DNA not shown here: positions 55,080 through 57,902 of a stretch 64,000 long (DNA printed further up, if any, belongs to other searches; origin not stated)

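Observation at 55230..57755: UvrA with apparent deletion of the ~110-aa insertion (damage-sensing) domain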

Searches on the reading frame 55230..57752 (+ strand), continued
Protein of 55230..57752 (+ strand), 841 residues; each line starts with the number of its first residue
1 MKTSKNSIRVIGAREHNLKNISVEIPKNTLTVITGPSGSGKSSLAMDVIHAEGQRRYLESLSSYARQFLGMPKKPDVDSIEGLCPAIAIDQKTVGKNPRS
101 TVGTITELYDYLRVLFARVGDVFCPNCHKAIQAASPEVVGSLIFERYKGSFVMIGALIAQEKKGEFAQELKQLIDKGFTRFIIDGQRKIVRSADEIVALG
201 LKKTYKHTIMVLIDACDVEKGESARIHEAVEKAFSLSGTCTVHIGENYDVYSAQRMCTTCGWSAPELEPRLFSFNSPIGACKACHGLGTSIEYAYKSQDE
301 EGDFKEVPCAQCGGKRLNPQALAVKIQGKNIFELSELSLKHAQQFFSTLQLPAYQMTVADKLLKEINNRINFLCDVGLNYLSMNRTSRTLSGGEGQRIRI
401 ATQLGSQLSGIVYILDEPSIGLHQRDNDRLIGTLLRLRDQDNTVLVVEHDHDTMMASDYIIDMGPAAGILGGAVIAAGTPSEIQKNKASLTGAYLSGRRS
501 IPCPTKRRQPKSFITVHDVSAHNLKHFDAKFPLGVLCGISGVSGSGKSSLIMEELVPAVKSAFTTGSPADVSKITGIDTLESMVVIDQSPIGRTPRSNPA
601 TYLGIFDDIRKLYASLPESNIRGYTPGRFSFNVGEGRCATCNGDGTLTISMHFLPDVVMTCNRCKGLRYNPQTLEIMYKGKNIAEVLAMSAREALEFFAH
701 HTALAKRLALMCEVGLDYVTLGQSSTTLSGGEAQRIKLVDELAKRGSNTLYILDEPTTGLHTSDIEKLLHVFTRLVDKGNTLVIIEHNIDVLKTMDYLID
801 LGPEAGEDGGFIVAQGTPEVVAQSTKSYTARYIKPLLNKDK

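Call 7: find_homologous_proteins(query=window:55230-57752:+, max_evalue=1e-50)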
Query window:55230-57752:+ (841 aa): 8000 proteins with E <= 1e-50 among 8000 candidates; the best 120 are listed.
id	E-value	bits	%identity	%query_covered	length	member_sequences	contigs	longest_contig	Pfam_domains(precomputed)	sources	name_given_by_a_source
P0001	0.0e+0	1740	90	100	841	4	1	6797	PF17760.7,PF00005.34,PF13555.13,PF20703.4,PF02463.26,PF13191.13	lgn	-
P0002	0.0e+0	1279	67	99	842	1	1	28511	PF17760.7,PF00005.34,PF13175.13,PF13555.13,PF03193.23,PF20703.4,PF02463.26,PF13304.13,PF13191.13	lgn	-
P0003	0.0e+0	1279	68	99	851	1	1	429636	PF17760.7,PF00005.34,PF13555.13,PF20703.4,PF02463.26,PF13304.13,PF13191.13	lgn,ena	-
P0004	0.0e+0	1277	67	100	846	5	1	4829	PF17760.7,PF00005.34,PF13175.13,PF13555.13,PF20703.4,PF02463.26,PF13481.13,PF13304.13,PF13191.13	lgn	-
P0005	0.0e+0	1275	67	100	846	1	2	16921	PF17760.7,PF00005.34,PF13175.13,PF13476.13,PF13555.13,PF20703.4,PF02463.26,PF13481.13,PF13304.13,PF13191.13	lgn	-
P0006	0.0e+0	1270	68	99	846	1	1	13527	PF17760.7,PF00005.34,PF13175.13,PF13476.13,PF13555.13,PF03193.23,PF20703.4,PF02463.26,PF13191.13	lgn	-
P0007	0.0e+0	1259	67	99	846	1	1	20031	PF17760.7,PF00005.34,PF13175.13,PF13555.13,PF03193.23,PF20703.4,PF02463.26,PF13304.13,PF13191.13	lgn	-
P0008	0.0e+0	1251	66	99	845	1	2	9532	PF17760.7,PF00005.34,PF13555.13,PF03193.23,PF20703.4,PF02463.26,PF13191.13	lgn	-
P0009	0.0e+0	1249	66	100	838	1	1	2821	PF17760.7,PF00005.34,PF13476.13,PF13555.13,PF03193.23,PF20703.4,PF02463.26,PF13481.13,PF13304.13,PF13191.13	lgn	-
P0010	0.0e+0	1247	64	99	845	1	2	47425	PF17760.7,PF00005.34,PF13555.13,PF13401.13,PF03193.23,PF20703.4,PF02463.26,PF25199.2,PF13481.13,PF13304.13,PF13191.13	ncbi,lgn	-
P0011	0.0e+0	1241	66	100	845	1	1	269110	PF17760.7,PF00005.34,PF13175.13,PF13555.13,PF20703.4,PF02463.26,PF13481.13,PF13304.13,PF13191.13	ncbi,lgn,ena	-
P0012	0.0e+0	1240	67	100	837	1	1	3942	PF17760.7,PF00005.34,PF13555.13,PF20703.4,PF02463.26,PF13481.13,PF13304.13,PF13191.13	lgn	-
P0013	0.0e+0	1239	66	99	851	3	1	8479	PF17760.7,PF00005.34,PF13476.13,PF13555.13,PF20703.4,PF02463.26,PF13481.13,PF13304.13,PF13191.13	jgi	jgi:excinuclease ABC subunit A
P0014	0.0e+0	1239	66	98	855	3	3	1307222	PF17760.7,PF00005.34,PF13476.13,PF13555.13,PF20703.4,PF02463.26,PF13481.13,PF13304.13,PF13191.13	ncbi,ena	-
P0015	0.0e+0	1238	65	100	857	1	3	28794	PF17760.7,PF00005.34,PF13555.13,PF20703.4,PF02463.26,PF13481.13,PF13304.13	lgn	-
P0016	0.0e+0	1236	65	100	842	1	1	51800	PF17760.7,PF13555.13,PF13671.13,PF20703.4,PF13304.13,PF13191.13,PF00005.34,PF13175.13,PF13476.13,PF02463.26,PF13481.13,PF20720.4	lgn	-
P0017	0.0e+0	1236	65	99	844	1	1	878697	PF17760.7,PF00005.34,PF13555.13,PF20703.4,PF02463.26,PF13304.13,PF13191.13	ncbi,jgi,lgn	ncbi:MAG: excinuclease ABC subunit UvrA [Candidatus Babeliaceae bacterium]|jgi:excinuclease ABC subu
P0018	0.0e+0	1232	65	99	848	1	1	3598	PF17760.7,PF13555.13,PF03193.23,PF20703.4,PF13304.13,PF13191.13,PF00005.34,PF13175.13,PF13476.13,PF02463.26,PF13481.13,PF20720.4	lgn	-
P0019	0.0e+0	1231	65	100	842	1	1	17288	PF17760.7,PF00005.34,PF13555.13,PF03193.23,PF20703.4,PF02463.26,PF13304.13,PF13191.13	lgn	-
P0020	0.0e+0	1230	65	100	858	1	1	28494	PF17760.7,PF00005.34,PF13476.13,PF13555.13,PF20703.4,PF02463.26,PF13481.13,PF13304.13,PF13191.13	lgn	-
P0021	0.0e+0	1230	64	99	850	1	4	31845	PF17760.7,PF00005.34,PF13175.13,PF13555.13,PF20703.4,PF02463.26,PF13481.13,PF13304.13,PF13191.13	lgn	-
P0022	0.0e+0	1229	66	100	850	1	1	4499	PF17760.7,PF00005.34,PF13476.13,PF13555.13,PF03193.23,PF20703.4,PF02463.26,PF13481.13,PF13304.13,PF13191.13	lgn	-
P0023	0.0e+0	1229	65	99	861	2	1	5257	PF17760.7,PF00005.34,PF13555.13,PF20703.4,PF02463.26,PF13304.13,PF13191.13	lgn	-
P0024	0.0e+0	1228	65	99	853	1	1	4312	PF17760.7,PF00005.34,PF13175.13,PF13555.13,PF20703.4,PF02463.26,PF13304.13,PF13191.13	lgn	-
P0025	0.0e+0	1227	65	99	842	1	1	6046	PF17760.7,PF13555.13,PF13671.13,PF03193.23,PF20703.4,PF13304.13,PF13191.13,PF00005.34,PF02463.26,PF25199.2,PF13481.13,PF20720.4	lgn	-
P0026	0.0e+0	1227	65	99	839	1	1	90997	PF17760.7,PF00005.34,PF13476.13,PF13555.13,PF03193.23,PF20703.4,PF02463.26,PF25199.2,PF13481.13,PF13191.13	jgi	jgi:excinuclease ABC subunit A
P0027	0.0e+0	1225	65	100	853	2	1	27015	PF17760.7,PF12399.15,PF00005.34,PF13476.13,PF13555.13,PF20703.4,PF02463.26,PF13481.13,PF13304.13,PF13191.13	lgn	-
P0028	0.0e+0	1224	63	99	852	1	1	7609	PF17760.7,PF00005.34,PF13555.13,PF20703.4,PF02463.26,PF13481.13,PF13304.13,PF13191.13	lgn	-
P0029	0.0e+0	1223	65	99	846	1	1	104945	PF17760.7,PF00005.34,PF13175.13,PF13555.13,PF03193.23,PF20703.4,PF02463.26,PF13481.13,PF13304.13,PF13191.13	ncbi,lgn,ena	-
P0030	0.0e+0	1223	65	99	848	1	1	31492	PF17760.7,PF00005.34,PF13476.13,PF13555.13,PF03193.23,PF20703.4,PF02463.26,PF13481.13,PF13304.13,PF13191.13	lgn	-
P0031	0.0e+0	1222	65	100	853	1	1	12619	PF17760.7,PF00005.34,PF13175.13,PF13555.13,PF03193.23,PF20703.4,PF02463.26,PF13481.13,PF13304.13,PF13191.13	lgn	-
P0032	0.0e+0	1222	64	100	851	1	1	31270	PF17760.7,PF00005.34,PF13175.13,PF13476.13,PF13555.13,PF20703.4,PF02463.26,PF00684.26,PF13304.13,PF13191.13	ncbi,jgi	-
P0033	0.0e+0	1222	65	100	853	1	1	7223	PF17760.7,PF00005.34,PF13175.13,PF13555.13,PF20703.4,PF02463.26,PF13304.13,PF13191.13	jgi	jgi:excinuclease ABC subunit A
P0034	0.0e+0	1221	64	100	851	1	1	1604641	PF17760.7,PF00005.34,PF13175.13,PF13555.13,PF20703.4,PF02463.26,PF00684.26,PF13304.13,PF13191.13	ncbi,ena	-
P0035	0.0e+0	1220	65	99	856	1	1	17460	PF17760.7,PF00005.34,PF13555.13,PF20703.4,PF02463.26,PF13304.13,PF13191.13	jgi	jgi:excinuclease ABC subunit A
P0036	0.0e+0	1220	64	100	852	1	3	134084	PF17760.7,PF12399.15,PF00005.34,PF13555.13,PF20703.4,PF02463.26,PF13481.13,PF13304.13,PF13191.13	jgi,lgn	jgi:excinuclease ABC subunit A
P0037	0.0e+0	1219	65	99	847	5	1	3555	PF17760.7,PF00005.34,PF13555.13,PF20703.4,PF02463.26,PF13481.13,PF13304.13,PF13191.13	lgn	-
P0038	0.0e+0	1219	65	99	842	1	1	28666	PF17760.7,PF00005.34,PF13555.13,PF20703.4,PF02463.26,PF13481.13,PF13191.13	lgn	-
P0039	0.0e+0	1218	64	99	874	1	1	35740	PF17760.7,PF00005.34,PF13555.13,PF03193.23,PF20703.4,PF02463.26,PF13481.13,PF13304.13,PF13191.13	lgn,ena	-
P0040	0.0e+0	1218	65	98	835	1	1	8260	PF17760.7,PF00005.34,PF13555.13,PF03193.23,PF20703.4,PF02463.26,PF00684.26,PF13481.13,PF13304.13,PF13191.13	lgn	-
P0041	0.0e+0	1217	64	99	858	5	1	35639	PF17760.7,PF00005.34,PF13175.13,PF13476.13,PF13555.13,PF20703.4,PF02463.26,PF13481.13,PF13304.13,PF13191.13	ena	-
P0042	0.0e+0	1217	63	100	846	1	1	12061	PF17760.7,PF00005.34,PF13476.13,PF13555.13,PF20703.4,PF02463.26,PF13304.13,PF13191.13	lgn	-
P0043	0.0e+0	1216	64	100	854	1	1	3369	PF17760.7,PF00005.34,PF13175.13,PF13476.13,PF13555.13,PF20703.4,PF02463.26,PF00684.26,PF13304.13,PF13191.13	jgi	jgi:excinuclease ABC subunit A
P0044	0.0e+0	1216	65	99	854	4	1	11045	PF17760.7,PF00005.34,PF13555.13,PF20703.4,PF02463.26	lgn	-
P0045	0.0e+0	1215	64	99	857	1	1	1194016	PF17760.7,PF00005.34,PF13476.13,PF13555.13,PF20703.4,PF02463.26,PF13481.13,PF13191.13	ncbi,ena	-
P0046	0.0e+0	1214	64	100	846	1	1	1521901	PF17760.7,PF00005.34,PF13555.13,PF13401.13,PF03193.23,PF20703.4,PF02463.26,PF13481.13,PF13304.13,PF13191.13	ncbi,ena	-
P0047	0.0e+0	1212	64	99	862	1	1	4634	PF17760.7,PF00005.34,PF13175.13,PF13476.13,PF13555.13,PF20703.4,PF02463.26,PF13304.13,PF13191.13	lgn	-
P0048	0.0e+0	1212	64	100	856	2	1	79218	PF17760.7,PF00005.34,PF13555.13,PF20703.4,PF02463.26,PF13304.13,PF13191.13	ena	-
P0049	0.0e+0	1212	64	100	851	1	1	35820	PF17760.7,PF12399.15,PF00005.34,PF13175.13,PF13555.13,PF20703.4,PF02463.26,PF13481.13,PF13304.13,PF13191.13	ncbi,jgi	jgi:excinuclease ABC subunit A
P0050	0.0e+0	1212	65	100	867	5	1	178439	PF17760.7,PF00005.34,PF13555.13,PF20703.4,PF02463.26,PF13481.13,PF13304.13,PF13191.13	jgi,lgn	jgi:excinuclease ABC subunit A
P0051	0.0e+0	1210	63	100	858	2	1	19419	PF17760.7,PF00005.34,PF13175.13,PF13555.13,PF03193.23,PF20703.4,PF02463.26,PF13304.13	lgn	-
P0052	0.0e+0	1209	63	100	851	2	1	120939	PF17760.7,PF00005.34,PF13175.13,PF13476.13,PF13555.13,PF20703.4,PF02463.26,PF13304.13,PF13191.13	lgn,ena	-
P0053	0.0e+0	1207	64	99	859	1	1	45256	PF17760.7,PF00005.34,PF13175.13,PF13476.13,PF13555.13,PF20703.4,PF02463.26,PF13481.13,PF13304.13,PF13191.13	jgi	jgi:excinuclease ABC subunit A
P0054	0.0e+0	1207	64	99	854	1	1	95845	PF17760.7,PF00005.34,PF13175.13,PF13555.13,PF20703.4,PF02463.26,PF13481.13,PF13304.13,PF13191.13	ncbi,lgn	-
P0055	0.0e+0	1206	64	99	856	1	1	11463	PF17760.7,PF00005.34,PF13476.13,PF13555.13,PF02463.26,PF13481.13,PF13304.13,PF13191.13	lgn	-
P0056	0.0e+0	1205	63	100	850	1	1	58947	PF17760.7,PF00005.34,PF13175.13,PF13555.13,PF03193.23,PF20703.4,PF02463.26,PF13481.13,PF13304.13,PF13191.13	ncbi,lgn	ncbi:MAG: excinuclease ABC subunit UvrA [Candidatus Babeliaceae bacterium]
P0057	0.0e+0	1205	64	99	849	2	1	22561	PF17760.7,PF00005.34,PF13175.13,PF13476.13,PF13555.13,PF03193.23,PF20703.4,PF02463.26,PF13481.13,PF13304.13,PF13191.13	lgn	-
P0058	0.0e+0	1205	64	100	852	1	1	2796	PF17760.7,PF00005.34,PF13476.13,PF13555.13,PF20703.4,PF02463.26,PF13304.13,PF13191.13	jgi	jgi:excinuclease ABC subunit A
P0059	0.0e+0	1204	63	100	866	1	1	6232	PF17760.7,PF00005.34,PF13175.13,PF13476.13,PF13555.13,PF20703.4,PF02463.26,PF13481.13,PF13304.13,PF13191.13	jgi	jgi:excinuclease ABC subunit A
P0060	0.0e+0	1202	63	100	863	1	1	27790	PF17760.7,PF00005.34,PF13175.13,PF13476.13,PF13555.13,PF20703.4,PF02463.26,PF13481.13,PF13191.13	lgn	-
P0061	0.0e+0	1202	64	100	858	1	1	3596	PF17760.7,PF00005.34,PF13175.13,PF13476.13,PF13555.13,PF20703.4,PF02463.26,PF13481.13,PF13304.13,PF13191.13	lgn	-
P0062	0.0e+0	1202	63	100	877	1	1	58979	PF17760.7,PF00005.34,PF13175.13,PF13476.13,PF13555.13,PF20703.4,PF02463.26,PF13304.13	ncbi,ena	-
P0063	0.0e+0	1202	64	99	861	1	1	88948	PF17760.7,PF00005.34,PF13476.13,PF13555.13,PF20703.4,PF02463.26,PF13481.13,PF13304.13,PF13191.13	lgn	-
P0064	0.0e+0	1201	64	99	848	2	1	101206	PF17760.7,PF00005.34,PF13476.13,PF13555.13,PF03193.23,PF20703.4,PF02463.26,PF13481.13,PF13304.13,PF20720.4,PF13191.13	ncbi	-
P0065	0.0e+0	1201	64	100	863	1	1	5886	PF17760.7,PF00005.34,PF13175.13,PF13476.13,PF13555.13,PF20703.4,PF02463.26,PF13481.13,PF13304.13,PF13191.13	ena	-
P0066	0.0e+0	1200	64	100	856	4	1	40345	PF17760.7,PF00005.34,PF13555.13,PF20703.4,PF02463.26,PF13481.13,PF13304.13,PF13191.13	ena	-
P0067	0.0e+0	1200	64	99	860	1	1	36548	PF17760.7,PF00005.34,PF13175.13,PF13555.13,PF20703.4,PF02463.26,PF13481.13,PF13304.13,PF13191.13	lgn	-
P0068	0.0e+0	1200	64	100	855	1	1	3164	PF17760.7,PF00005.34,PF13175.13,PF13476.13,PF13555.13,PF03193.23,PF20703.4,PF02463.26,PF13481.13,PF13304.13,PF13191.13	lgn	-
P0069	0.0e+0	1199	63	99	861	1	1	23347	PF17760.7,PF00005.34,PF13555.13,PF03193.23,PF20703.4,PF02463.26,PF13481.13,PF13304.13,PF13191.13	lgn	-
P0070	0.0e+0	1199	65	99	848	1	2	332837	PF17760.7,PF13173.13,PF13555.13,PF03193.23,PF20703.4,PF13304.13,PF13191.13,PF00005.34,PF13476.13,PF02463.26,PF13481.13,PF20720.4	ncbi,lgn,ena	-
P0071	0.0e+0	1198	63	99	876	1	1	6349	PF17760.7,PF00005.34,PF13555.13,PF03193.23,PF20703.4,PF02463.26,PF13304.13,PF13191.13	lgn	-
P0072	0.0e+0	1198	63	99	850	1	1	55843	PF17760.7,PF12399.15,PF00005.34,PF13476.13,PF13555.13,PF20703.4,PF02463.26,PF13481.13,PF13191.13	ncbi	-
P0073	0.0e+0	1198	65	99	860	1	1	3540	PF17760.7,PF00005.34,PF13175.13,PF13555.13,PF03193.23,PF20703.4,PF02463.26,PF13481.13,PF13304.13,PF13191.13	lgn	-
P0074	0.0e+0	1197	63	99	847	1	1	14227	PF17760.7,PF00005.34,PF13555.13,PF20703.4,PF02463.26,PF13191.13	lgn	-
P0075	0.0e+0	1197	64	99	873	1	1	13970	PF17760.7,PF00005.34,PF13555.13,PF03193.23,PF02463.26,PF13481.13,PF13304.13,PF13191.13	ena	-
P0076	0.0e+0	1197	64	99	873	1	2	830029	PF17760.7,PF00005.34,PF13175.13,PF13476.13,PF13555.13,PF03193.23,PF20703.4,PF02463.26,PF13304.13,PF13191.13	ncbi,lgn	-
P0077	0.0e+0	1196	64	99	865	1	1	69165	PF17760.7,PF00005.34,PF13555.13,PF20703.4,PF02463.26,PF13481.13,PF13304.13,PF13191.13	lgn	-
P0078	0.0e+0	1196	64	99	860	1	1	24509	PF17760.7,PF00005.34,PF13175.13,PF13555.13,PF03193.23,PF20703.4,PF02463.26,PF13481.13,PF13304.13,PF13191.13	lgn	-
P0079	0.0e+0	1196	64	99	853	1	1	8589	PF17760.7,PF00005.34,PF13555.13,PF20703.4,PF02463.26,PF13304.13,PF13191.13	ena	-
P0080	0.0e+0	1196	63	100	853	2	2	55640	PF17760.7,PF00005.34,PF13476.13,PF13555.13,PF20703.4,PF02463.26,PF13481.13,PF13304.13,PF13191.13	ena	-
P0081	0.0e+0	1195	63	99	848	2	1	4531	PF17760.7,PF00005.34,PF13175.13,PF13555.13,PF20703.4,PF02463.26,PF13191.13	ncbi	-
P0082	0.0e+0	1195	62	99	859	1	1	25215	PF17760.7,PF12399.15,PF00005.34,PF13555.13,PF20703.4,PF02463.26,PF25199.2,PF13481.13,PF13304.13,PF20720.4,PF13191.13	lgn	-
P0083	0.0e+0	1195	63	99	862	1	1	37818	PF17760.7,PF00005.34,PF13555.13,PF20703.4,PF02463.26,PF13481.13,PF13304.13,PF13191.13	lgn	-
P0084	0.0e+0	1195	63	100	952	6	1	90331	PF17760.7,PF00005.34,PF13175.13,PF13555.13,PF20703.4,PF02463.26,PF13481.13,PF13304.13,PF13191.13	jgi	jgi:excinuclease ABC subunit A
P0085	0.0e+0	1195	63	99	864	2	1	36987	PF17760.7,PF00005.34,PF13175.13,PF13555.13,PF20703.4,PF02463.26,PF13481.13,PF13191.13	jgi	jgi:excinuclease ABC subunit A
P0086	0.0e+0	1194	62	98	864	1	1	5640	PF17760.7,PF00005.34,PF13175.13,PF13476.13,PF13555.13,PF03193.23,PF20703.4,PF02463.26,PF13481.13,PF13304.13,PF13191.13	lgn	-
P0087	0.0e+0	1194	64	99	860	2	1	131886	PF17760.7,PF00005.34,PF13555.13,PF03193.23,PF20703.4,PF02463.26,PF13481.13,PF13304.13,PF13191.13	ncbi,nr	ncbi:MAG: excinuclease ABC subunit UvrA [Candidatus Dependentiae bacterium]|nr:excinuclease ABC subu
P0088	0.0e+0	1194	63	99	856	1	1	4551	PF17760.7,PF00005.34,PF13175.13,PF13476.13,PF13555.13,PF20703.4,PF02463.26,PF13481.13,PF13304.13,PF13191.13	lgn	-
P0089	0.0e+0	1193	64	99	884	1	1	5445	PF17760.7,PF00005.34,PF13175.13,PF13555.13,PF03193.23,PF20703.4,PF02463.26,PF13481.13,PF13304.13,PF13191.13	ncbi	-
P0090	0.0e+0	1193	64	100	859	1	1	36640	PF17760.7,PF00005.34,PF13175.13,PF13555.13,PF20703.4,PF02463.26,PF13304.13,PF13191.13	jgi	jgi:excinuclease ABC subunit A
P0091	0.0e+0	1193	63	99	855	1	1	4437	PF17760.7,PF00005.34,PF13175.13,PF13555.13,PF20703.4,PF02463.26,PF13481.13,PF13304.13,PF13191.13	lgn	-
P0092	0.0e+0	1193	62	99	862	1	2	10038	PF17760.7,PF00005.34,PF13175.13,PF13476.13,PF13555.13,PF20703.4,PF02463.26,PF13481.13,PF13304.13,PF13191.13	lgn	-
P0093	0.0e+0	1193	63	100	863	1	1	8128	PF17760.7,PF00005.34,PF13476.13,PF13555.13,PF03193.23,PF20703.4,PF02463.26,PF13481.13,PF13304.13,PF13191.13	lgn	-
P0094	0.0e+0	1192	63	99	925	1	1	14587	PF17760.7,PF00005.34,PF13175.13,PF13555.13,PF20703.4,PF02463.26,PF13304.13,PF13191.13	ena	-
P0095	0.0e+0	1192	63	99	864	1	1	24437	PF17760.7,PF00005.34,PF13175.13,PF13555.13,PF20703.4,PF02463.26,PF13481.13,PF13304.13,PF13191.13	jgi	jgi:excinuclease ABC subunit A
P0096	0.0e+0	1192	63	100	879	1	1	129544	PF17760.7,PF00005.34,PF13175.13,PF13555.13,PF20703.4,PF02463.26,PF13481.13,PF13304.13,PF13191.13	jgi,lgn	-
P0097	0.0e+0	1192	63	99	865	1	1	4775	PF17760.7,PF00005.34,PF13476.13,PF13555.13,PF03193.23,PF20703.4,PF02463.26,PF13304.13,PF13191.13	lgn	-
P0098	0.0e+0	1191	63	99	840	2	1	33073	PF17760.7,PF13555.13,PF03193.23,PF20703.4,PF00684.26,PF13304.13,PF13191.13,PF00005.34,PF13175.13,PF13476.13,PF02463.26,PF13481.13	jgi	-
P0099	0.0e+0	1191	63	99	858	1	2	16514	PF17760.7,PF00005.34,PF13476.13,PF13555.13,PF03193.23,PF20703.4,PF02463.26,PF13481.13,PF13304.13,PF13191.13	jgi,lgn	jgi:excinuclease ABC subunit A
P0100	0.0e+0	1191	63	99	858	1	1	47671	PF17760.7,PF00005.34,PF13175.13,PF13555.13,PF20703.4,PF02463.26,PF13481.13,PF13191.13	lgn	-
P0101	0.0e+0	1191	64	99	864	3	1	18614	PF17760.7,PF00005.34,PF13175.13,PF13555.13,PF03193.23,PF20703.4,PF02463.26,PF13304.13,PF13191.13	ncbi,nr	ncbi:MAG TPA: excinuclease ABC subunit UvrA [Candidatus Babeliales bacterium]|nr:excinuclease ABC su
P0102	0.0e+0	1190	64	99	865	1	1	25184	PF17760.7,PF00005.34,PF13175.13,PF13555.13,PF20703.4,PF02463.26,PF13481.13,PF13304.13,PF13191.13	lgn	-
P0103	0.0e+0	1190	63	99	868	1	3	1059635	PF17760.7,PF00005.34,PF13175.13,PF13476.13,PF13555.13,PF03193.23,PF20703.4,PF02463.26,PF13481.13,PF13304.13,PF13191.13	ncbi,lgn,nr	ncbi:MAG TPA: excinuclease ABC subunit UvrA [Candidatus Babeliales bacterium]|nr:excinuclease ABC su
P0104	0.0e+0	1190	63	99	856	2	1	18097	PF17760.7,PF00005.34,PF13175.13,PF13476.13,PF13555.13,PF20703.4,PF02463.26,PF13481.13,PF13304.13,PF13191.13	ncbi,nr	ncbi:excinuclease ABC subunit UvrA [Candidatus Dependentiae bacterium]|nr:excinuclease ABC subunit U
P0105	0.0e+0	1190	63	100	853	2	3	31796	PF17760.7,PF00005.34,PF13476.13,PF13555.13,PF03193.23,PF20703.4,PF02463.26,PF13481.13,PF13304.13,PF13191.13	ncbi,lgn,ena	-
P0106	0.0e+0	1189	62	99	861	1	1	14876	PF17760.7,PF13555.13,PF03193.23,PF20703.4,PF13304.13,PF13191.13,PF02492.26,PF00005.34,PF13175.13,PF02463.26,PF25199.2,PF13481.13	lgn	-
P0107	0.0e+0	1189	63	99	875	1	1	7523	PF17760.7,PF00005.34,PF13175.13,PF13555.13,PF03193.23,PF20703.4,PF02463.26,PF13481.13,PF13304.13,PF13191.13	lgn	-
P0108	0.0e+0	1189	63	99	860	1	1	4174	PF17760.7,PF00005.34,PF13175.13,PF13555.13,PF03193.23,PF20703.4,PF02463.26,PF25199.2,PF13481.13,PF13304.13,PF13191.13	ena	-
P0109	0.0e+0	1189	63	98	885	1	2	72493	PF17760.7,PF00005.34,PF13175.13,PF13555.13,PF20703.4,PF02463.26,PF13481.13,PF13304.13,PF13191.13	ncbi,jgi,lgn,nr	ncbi:MAG TPA: excinuclease ABC subunit UvrA [Candidatus Babeliales bacterium]|jgi:excinuclease ABC s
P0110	0.0e+0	1189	63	100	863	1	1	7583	PF17760.7,PF00005.34,PF13555.13,PF20703.4,PF02463.26,PF13481.13,PF13191.13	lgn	-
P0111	0.0e+0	1189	63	99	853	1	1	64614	PF17760.7,PF00005.34,PF13175.13,PF13476.13,PF13555.13,PF03193.23,PF20703.4,PF02463.26,PF13304.13,PF13191.13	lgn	-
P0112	0.0e+0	1189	63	99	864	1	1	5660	PF17760.7,PF00005.34,PF13175.13,PF13476.13,PF13555.13,PF20703.4,PF02463.26,PF13481.13,PF13304.13,PF13191.13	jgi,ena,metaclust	metaclust:\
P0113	0.0e+0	1189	63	99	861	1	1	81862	PF17760.7,PF00005.34,PF13555.13,PF03193.23,PF20703.4,PF02463.26,PF13481.13,PF13304.13,PF13191.13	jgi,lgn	-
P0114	0.0e+0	1188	64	99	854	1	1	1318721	PF17760.7,PF00005.34,PF13175.13,PF13555.13,PF03193.23,PF20703.4,PF02463.26,PF13481.13,PF13304.13,PF13191.13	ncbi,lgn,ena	-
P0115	0.0e+0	1188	62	99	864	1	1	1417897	PF17760.7,PF00005.34,PF13175.13,PF13476.13,PF13555.13,PF20703.4,PF02463.26,PF13481.13,PF13304.13,PF13191.13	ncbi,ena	-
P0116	0.0e+0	1188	63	99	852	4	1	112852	PF17760.7,PF00005.34,PF13555.13,PF20703.4,PF02463.26,PF13304.13,PF13191.13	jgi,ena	-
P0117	0.0e+0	1188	64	99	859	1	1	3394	PF17760.7,PF00005.34,PF13175.13,PF13476.13,PF13555.13,PF03193.23,PF20703.4,PF02463.26,PF13481.13,PF13304.13,PF13191.13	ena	-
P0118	0.0e+0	1188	63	99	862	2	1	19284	PF17760.7,PF00005.34,PF13175.13,PF13476.13,PF13555.13,PF03193.23,PF20703.4,PF02463.26,PF13481.13,PF13304.13,PF13191.13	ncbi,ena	-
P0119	0.0e+0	1188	63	99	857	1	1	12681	PF17760.7,PF00005.34,PF13555.13,PF20703.4,PF02463.26,PF13304.13,PF13191.13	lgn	-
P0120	0.0e+0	1187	63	99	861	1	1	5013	PF17760.7,PF00005.34,PF13175.13,PF13555.13,PF03193.23,PF20703.4,PF02463.26,PF00684.26,PF13481.13,PF13304.13,PF13191.13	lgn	-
